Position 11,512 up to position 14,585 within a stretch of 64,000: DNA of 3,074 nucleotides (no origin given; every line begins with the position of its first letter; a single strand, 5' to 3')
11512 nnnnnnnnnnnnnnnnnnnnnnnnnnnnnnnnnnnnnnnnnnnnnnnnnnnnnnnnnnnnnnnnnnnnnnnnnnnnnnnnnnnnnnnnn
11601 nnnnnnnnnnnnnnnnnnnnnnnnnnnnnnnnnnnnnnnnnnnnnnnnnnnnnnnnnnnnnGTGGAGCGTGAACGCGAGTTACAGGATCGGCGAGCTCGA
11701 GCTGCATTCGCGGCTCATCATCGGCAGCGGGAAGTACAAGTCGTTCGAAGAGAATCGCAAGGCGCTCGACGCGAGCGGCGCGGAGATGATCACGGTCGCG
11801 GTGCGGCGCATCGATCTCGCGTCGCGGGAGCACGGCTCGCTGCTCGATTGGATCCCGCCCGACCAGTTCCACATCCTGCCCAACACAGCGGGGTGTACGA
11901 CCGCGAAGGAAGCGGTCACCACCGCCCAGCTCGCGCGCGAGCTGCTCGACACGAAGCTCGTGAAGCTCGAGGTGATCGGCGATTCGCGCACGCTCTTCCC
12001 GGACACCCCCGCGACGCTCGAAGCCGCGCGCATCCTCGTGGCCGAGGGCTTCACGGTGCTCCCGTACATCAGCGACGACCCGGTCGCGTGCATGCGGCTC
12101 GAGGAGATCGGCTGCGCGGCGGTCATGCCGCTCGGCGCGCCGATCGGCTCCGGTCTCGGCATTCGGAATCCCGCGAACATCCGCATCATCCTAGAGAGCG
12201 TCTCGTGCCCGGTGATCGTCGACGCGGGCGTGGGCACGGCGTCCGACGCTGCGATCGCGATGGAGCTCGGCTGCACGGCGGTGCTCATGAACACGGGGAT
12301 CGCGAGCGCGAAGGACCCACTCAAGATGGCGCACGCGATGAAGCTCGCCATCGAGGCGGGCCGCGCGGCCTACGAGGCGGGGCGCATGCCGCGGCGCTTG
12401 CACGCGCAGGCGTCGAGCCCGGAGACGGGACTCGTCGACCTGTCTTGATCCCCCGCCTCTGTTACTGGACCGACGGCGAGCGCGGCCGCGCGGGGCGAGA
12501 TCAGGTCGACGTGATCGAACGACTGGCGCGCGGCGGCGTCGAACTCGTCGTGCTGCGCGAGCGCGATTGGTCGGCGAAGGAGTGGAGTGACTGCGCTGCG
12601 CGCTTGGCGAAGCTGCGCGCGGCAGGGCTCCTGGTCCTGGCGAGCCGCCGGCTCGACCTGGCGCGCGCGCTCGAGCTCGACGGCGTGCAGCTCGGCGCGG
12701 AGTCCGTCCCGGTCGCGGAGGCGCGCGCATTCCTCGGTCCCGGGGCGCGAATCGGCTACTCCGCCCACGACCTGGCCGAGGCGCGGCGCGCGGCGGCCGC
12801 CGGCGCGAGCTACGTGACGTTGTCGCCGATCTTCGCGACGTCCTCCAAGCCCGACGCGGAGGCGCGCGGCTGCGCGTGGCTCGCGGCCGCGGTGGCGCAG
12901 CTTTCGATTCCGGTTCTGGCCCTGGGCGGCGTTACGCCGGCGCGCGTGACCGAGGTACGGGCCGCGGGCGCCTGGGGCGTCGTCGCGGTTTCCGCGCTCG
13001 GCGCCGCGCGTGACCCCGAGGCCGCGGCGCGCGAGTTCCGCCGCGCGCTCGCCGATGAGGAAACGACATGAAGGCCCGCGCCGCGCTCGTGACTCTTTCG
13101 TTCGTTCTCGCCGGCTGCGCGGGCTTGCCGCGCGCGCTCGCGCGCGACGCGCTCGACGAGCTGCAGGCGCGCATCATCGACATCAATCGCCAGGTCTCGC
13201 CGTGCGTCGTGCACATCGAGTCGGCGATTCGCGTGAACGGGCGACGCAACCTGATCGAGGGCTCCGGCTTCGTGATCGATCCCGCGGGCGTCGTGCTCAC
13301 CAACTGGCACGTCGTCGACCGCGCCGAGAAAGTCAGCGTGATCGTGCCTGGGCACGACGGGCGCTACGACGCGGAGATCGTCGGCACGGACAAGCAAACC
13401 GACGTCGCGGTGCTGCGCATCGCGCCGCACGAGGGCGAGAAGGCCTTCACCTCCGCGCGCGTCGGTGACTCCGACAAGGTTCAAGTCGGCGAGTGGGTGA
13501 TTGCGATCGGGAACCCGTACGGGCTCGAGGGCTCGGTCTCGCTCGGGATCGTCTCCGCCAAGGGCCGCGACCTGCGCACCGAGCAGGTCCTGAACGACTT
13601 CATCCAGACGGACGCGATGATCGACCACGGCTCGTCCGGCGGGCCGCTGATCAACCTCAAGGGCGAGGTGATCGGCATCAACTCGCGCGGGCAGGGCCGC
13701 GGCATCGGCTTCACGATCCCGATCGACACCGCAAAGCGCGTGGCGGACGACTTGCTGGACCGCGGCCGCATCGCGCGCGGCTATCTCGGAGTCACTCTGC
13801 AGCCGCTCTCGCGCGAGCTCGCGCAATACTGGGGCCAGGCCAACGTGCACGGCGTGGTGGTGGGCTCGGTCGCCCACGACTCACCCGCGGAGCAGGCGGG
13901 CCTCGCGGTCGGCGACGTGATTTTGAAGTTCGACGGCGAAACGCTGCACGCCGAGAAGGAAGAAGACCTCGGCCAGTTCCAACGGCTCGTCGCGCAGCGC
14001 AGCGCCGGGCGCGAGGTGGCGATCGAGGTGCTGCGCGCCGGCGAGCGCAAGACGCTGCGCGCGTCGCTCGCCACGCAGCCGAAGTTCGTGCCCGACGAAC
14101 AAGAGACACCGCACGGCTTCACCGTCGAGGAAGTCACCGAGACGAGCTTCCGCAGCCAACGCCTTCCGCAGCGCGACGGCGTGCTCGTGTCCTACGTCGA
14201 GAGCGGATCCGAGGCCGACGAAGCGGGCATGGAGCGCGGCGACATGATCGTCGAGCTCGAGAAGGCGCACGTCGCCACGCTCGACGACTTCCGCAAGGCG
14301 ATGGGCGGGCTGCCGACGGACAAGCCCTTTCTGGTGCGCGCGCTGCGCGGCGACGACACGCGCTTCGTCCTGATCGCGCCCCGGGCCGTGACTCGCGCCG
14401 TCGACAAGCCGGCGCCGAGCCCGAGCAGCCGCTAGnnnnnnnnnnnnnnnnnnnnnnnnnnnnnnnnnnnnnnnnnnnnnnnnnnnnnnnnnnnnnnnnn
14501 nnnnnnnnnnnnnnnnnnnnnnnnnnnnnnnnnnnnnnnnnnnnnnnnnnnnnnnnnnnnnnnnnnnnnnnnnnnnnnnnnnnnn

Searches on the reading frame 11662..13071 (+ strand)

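Call 61: search_protein_families(library=pfam, proteins=[window:11662-13071:+], max_evalue=0.00001)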
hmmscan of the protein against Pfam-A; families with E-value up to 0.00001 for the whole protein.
window:11662-13071:+ (469 aa): 1 family
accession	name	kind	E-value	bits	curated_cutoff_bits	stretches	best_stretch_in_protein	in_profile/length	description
PF02581.23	TMP-TENI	-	6e-45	153.3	27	1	278-446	11-180/180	Thiamine monophosphate synthase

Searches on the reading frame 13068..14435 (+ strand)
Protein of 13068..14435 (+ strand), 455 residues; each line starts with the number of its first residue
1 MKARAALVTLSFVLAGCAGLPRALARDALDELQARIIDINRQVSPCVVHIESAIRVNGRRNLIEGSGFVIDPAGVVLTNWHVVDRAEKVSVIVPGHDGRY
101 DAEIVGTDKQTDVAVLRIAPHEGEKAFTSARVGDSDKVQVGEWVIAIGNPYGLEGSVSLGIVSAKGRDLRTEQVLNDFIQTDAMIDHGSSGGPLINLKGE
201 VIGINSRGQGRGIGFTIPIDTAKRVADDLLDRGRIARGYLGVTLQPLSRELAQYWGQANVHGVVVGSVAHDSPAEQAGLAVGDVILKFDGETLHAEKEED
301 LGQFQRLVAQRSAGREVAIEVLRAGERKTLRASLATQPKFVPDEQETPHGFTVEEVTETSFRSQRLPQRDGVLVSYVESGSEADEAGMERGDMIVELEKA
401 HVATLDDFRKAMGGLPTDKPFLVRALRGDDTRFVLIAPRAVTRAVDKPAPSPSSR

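Call 61: search_protein_families(library=pfam, proteins=[window:13068-14435:+], max_evalue=0.00001)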
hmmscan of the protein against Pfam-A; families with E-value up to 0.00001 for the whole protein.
window:13068-14435:+ (455 aa): 5 families
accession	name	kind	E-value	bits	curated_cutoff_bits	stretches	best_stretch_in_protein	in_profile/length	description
PF13365.12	Trypsin_2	-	5e-33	115.3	27.6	1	65-204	1-144/144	Trypsin-like peptidase domain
PF13180.12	PDZ_2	-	4e-24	85.1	27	1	238-333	1-79/80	PDZ domain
PF17820.7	PDZ_6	-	1e-17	64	27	1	264-323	1-54/54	PDZ domain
PF00089.32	Trypsin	-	1.5e-16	61.4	20.6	1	66-221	28-215/220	Trypsin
PF00595.29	PDZ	-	1.6e-12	48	23.2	1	236-300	8-64/81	PDZ domain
